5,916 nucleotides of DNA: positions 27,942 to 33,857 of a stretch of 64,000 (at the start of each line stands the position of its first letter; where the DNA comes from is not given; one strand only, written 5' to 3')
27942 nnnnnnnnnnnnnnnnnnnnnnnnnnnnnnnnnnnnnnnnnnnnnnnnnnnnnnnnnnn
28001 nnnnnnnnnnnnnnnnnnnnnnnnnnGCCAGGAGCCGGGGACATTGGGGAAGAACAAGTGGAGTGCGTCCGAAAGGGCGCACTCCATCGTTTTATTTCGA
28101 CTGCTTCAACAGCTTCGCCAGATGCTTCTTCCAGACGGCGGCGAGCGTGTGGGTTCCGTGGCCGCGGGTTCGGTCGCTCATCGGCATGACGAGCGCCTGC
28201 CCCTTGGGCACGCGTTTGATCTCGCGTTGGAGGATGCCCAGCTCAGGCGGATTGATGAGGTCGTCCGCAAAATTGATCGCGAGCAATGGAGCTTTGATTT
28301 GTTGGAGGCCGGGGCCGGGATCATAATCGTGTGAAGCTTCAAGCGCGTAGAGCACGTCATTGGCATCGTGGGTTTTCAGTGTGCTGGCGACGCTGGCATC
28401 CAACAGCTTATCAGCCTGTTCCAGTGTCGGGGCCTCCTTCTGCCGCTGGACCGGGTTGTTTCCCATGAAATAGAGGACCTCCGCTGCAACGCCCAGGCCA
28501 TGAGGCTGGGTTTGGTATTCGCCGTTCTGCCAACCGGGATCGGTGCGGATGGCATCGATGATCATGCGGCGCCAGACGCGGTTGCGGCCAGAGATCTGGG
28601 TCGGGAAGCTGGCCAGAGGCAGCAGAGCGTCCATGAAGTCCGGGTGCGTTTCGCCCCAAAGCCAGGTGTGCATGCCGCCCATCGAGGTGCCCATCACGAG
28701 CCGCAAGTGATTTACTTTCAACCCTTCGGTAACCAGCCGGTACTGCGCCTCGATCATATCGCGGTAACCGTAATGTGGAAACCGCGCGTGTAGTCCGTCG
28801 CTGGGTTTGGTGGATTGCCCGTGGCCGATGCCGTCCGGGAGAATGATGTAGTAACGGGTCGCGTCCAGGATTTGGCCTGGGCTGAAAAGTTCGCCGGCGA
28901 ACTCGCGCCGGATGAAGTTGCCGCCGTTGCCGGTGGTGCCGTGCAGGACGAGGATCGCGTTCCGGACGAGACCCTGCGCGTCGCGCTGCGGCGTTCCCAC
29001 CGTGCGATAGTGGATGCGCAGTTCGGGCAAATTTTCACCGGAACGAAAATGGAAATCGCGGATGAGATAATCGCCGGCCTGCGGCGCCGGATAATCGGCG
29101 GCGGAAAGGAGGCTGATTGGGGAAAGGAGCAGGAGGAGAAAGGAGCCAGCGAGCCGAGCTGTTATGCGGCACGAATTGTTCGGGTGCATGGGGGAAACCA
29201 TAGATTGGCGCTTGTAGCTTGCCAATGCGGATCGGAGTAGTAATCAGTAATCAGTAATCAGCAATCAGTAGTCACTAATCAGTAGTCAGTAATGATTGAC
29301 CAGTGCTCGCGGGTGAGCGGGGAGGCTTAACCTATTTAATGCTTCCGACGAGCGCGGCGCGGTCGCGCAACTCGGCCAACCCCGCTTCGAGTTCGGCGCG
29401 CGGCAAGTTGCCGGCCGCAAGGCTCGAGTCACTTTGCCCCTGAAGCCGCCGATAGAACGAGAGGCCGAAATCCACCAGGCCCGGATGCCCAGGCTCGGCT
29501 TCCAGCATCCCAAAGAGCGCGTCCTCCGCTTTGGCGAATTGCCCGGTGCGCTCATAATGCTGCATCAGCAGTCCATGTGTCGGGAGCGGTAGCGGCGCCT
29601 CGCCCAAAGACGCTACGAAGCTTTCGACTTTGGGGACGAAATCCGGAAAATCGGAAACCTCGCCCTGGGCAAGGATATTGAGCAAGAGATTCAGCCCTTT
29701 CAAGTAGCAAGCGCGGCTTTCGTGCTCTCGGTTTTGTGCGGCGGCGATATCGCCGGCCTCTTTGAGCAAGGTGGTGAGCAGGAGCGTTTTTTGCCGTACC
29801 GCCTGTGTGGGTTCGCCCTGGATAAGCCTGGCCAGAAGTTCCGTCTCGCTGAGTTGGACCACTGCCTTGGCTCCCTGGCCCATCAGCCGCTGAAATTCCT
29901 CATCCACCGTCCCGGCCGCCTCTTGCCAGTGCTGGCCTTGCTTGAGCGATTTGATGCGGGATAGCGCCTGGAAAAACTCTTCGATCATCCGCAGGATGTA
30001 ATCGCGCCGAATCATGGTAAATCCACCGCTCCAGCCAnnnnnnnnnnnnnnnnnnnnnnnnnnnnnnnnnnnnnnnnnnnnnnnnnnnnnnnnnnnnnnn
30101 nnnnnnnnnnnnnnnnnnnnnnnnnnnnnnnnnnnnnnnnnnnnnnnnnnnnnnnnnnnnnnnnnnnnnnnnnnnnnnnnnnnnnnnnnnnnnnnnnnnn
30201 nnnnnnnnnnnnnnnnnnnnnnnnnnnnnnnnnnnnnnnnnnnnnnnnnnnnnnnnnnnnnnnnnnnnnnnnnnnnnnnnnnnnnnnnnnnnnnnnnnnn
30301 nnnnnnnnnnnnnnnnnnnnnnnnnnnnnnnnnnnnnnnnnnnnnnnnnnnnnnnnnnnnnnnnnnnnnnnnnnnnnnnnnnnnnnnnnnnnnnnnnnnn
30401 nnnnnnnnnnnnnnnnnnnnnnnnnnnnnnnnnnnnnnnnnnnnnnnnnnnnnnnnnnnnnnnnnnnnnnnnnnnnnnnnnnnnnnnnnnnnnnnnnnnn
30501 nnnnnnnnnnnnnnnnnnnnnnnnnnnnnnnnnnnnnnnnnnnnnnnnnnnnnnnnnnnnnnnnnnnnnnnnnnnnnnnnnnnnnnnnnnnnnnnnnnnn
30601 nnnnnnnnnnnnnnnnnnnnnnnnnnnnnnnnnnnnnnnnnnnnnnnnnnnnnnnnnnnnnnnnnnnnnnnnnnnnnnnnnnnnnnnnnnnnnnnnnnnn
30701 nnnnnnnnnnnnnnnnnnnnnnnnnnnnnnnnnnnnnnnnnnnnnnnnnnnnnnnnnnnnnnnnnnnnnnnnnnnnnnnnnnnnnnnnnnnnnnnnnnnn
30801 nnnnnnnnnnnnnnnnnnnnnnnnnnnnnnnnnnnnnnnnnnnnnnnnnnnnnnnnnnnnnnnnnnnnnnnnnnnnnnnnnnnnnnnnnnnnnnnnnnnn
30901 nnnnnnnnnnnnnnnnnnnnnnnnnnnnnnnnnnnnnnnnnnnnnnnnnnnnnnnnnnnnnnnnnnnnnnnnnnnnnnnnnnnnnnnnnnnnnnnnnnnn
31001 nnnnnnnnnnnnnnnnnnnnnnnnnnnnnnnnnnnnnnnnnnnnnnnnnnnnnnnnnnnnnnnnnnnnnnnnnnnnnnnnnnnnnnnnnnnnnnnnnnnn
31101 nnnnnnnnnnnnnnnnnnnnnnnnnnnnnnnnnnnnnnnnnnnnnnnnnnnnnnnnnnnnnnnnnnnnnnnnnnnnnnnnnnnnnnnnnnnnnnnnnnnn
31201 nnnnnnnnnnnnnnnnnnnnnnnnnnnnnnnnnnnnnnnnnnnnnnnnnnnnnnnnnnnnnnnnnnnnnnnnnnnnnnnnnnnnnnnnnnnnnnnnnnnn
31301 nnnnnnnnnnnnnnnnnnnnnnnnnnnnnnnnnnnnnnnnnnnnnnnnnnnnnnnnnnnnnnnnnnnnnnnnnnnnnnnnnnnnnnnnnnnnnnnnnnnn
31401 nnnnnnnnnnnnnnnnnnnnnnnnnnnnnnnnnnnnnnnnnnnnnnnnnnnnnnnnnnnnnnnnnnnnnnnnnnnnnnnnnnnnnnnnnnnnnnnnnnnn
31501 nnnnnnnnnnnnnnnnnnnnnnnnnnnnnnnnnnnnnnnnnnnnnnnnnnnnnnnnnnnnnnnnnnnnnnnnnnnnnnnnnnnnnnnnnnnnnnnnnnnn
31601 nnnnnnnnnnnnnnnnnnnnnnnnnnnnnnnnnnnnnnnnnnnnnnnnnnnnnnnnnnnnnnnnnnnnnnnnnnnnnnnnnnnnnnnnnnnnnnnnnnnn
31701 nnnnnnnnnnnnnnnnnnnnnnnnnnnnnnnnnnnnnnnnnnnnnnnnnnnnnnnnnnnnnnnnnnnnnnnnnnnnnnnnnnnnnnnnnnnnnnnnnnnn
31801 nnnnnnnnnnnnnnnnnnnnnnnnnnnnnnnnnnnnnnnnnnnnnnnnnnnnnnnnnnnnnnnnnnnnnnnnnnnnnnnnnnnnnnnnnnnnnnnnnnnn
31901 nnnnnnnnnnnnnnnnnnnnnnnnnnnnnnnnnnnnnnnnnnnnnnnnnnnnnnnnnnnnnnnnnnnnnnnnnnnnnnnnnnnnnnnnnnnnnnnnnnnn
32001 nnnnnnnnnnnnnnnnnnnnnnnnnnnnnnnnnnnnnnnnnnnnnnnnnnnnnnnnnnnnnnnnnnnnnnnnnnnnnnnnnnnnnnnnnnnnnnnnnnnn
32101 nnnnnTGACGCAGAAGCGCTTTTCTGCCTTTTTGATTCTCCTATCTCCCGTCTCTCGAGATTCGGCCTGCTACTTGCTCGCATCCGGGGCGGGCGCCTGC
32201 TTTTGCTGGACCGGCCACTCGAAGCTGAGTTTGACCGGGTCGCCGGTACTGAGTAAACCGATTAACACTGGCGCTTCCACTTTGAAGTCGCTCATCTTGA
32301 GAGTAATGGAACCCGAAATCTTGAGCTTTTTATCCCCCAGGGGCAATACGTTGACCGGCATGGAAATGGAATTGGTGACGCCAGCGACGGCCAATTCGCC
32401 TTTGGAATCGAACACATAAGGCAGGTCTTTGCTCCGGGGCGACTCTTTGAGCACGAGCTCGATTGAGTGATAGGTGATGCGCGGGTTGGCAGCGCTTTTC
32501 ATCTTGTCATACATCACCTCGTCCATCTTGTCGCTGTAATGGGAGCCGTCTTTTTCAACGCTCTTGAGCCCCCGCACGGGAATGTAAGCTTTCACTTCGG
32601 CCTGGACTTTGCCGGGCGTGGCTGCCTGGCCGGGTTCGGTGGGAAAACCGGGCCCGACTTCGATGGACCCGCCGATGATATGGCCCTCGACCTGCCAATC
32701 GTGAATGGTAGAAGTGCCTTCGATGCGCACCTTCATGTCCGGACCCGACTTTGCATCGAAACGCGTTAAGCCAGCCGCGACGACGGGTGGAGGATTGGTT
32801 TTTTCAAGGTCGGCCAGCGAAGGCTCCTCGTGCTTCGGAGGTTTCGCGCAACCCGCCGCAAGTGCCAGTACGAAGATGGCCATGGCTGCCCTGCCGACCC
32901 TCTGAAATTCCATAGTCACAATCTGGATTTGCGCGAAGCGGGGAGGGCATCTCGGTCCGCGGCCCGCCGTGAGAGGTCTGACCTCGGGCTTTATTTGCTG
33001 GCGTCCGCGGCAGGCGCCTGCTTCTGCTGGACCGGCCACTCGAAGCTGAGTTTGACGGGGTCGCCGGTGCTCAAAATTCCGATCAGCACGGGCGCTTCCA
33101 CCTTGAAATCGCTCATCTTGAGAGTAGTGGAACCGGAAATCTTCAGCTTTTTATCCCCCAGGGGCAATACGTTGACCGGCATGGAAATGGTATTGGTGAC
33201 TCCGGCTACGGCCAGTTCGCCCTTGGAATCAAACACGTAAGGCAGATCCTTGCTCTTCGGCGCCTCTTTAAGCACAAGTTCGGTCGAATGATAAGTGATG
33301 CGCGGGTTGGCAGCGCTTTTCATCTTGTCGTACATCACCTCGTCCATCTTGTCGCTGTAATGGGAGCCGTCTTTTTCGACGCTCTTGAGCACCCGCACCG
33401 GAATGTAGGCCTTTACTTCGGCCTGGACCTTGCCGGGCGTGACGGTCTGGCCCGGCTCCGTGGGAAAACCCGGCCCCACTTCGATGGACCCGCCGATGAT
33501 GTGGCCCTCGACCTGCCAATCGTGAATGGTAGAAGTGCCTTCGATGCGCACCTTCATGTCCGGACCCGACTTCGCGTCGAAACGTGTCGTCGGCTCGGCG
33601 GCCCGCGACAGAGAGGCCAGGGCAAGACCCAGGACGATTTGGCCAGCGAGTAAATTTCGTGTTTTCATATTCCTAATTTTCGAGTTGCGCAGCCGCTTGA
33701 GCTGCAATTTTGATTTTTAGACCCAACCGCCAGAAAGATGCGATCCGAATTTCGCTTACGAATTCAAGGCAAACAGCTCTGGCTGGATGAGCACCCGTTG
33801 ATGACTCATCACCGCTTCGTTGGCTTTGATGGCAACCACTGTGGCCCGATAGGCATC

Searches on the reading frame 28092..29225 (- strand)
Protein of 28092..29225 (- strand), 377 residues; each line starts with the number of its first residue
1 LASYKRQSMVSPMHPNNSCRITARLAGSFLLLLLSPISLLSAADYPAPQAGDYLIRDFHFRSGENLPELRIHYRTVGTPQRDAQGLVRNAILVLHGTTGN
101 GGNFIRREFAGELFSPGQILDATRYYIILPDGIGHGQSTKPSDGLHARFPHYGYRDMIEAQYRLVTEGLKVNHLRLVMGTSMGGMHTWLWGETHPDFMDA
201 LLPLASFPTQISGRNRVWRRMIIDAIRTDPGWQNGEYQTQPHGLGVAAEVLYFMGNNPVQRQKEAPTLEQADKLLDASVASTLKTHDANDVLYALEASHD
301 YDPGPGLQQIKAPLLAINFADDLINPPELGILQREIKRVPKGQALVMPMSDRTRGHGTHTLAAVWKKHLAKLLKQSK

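Call 57: search_protein_families(library=pfam, proteins=[window:28092-29225:-], max_evalue=0.001)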
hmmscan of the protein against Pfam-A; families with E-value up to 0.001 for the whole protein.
window:28092-29225:- (377 aa): 3 families
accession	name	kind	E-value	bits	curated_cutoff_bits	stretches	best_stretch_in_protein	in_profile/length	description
PF00561.26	Abhydrolase_1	-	7.2e-13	49.2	25.8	1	89-327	1-215/245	alpha/beta hydrolase fold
PF12697.13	Abhydrolase_6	-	2.2e-06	29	26.3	1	91-326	1-180/217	Alpha/beta hydrolase family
PF12146.15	Hydrolase_4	-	5.1e-05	23.1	27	1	117-203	24-106/239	Serine aminopeptidase, S33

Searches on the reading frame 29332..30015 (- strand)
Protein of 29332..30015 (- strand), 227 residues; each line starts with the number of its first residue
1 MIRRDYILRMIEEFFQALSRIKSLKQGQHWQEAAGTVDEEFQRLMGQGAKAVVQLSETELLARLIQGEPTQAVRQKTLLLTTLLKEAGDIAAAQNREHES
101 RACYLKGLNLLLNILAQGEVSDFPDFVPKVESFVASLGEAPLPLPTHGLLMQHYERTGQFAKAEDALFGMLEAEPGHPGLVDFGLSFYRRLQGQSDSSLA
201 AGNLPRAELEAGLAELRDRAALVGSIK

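Call 57: search_protein_families(library=pfam, proteins=[window:29332-30015:-], max_evalue=0.001)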
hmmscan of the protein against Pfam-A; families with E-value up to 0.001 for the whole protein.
window:29332-30015:- (227 aa): 1 family
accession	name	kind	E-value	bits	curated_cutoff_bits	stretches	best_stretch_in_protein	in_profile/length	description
PF20092.4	DUF6483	-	5.4e-20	72.4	24.1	1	1-219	1-117/119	Family of unknown function (DUF6483)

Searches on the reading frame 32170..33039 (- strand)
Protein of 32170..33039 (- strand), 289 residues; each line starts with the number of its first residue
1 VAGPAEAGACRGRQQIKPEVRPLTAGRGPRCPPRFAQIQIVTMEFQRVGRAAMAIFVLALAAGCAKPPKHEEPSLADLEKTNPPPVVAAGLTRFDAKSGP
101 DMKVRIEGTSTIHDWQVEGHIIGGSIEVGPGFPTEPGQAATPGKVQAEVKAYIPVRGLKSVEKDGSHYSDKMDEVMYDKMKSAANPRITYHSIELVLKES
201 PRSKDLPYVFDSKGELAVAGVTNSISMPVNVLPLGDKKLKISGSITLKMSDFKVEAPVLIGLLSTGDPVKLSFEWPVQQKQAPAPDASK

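Call 57: search_protein_families(library=pfam, proteins=[window:32170-33039:-], max_evalue=0.001)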
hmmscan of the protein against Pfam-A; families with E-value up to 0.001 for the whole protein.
window:32170-33039:- (289 aa): 1 family
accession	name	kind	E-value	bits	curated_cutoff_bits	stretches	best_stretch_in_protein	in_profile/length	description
PF04264.18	YceI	-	3.2e-08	34.5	23.7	1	147-274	43-147/150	YceI-like domain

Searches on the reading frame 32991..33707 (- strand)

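Call 57: search_protein_families(library=pfam, proteins=[window:32991-33707:-], max_evalue=0.001)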
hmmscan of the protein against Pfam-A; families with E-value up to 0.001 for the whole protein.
window:32991-33707:- (238 aa): 1 family
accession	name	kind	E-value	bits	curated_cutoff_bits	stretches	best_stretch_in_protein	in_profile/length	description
PF04264.18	YceI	-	1.6e-09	38.7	23.7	1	97-223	44-147/150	YceI-like domain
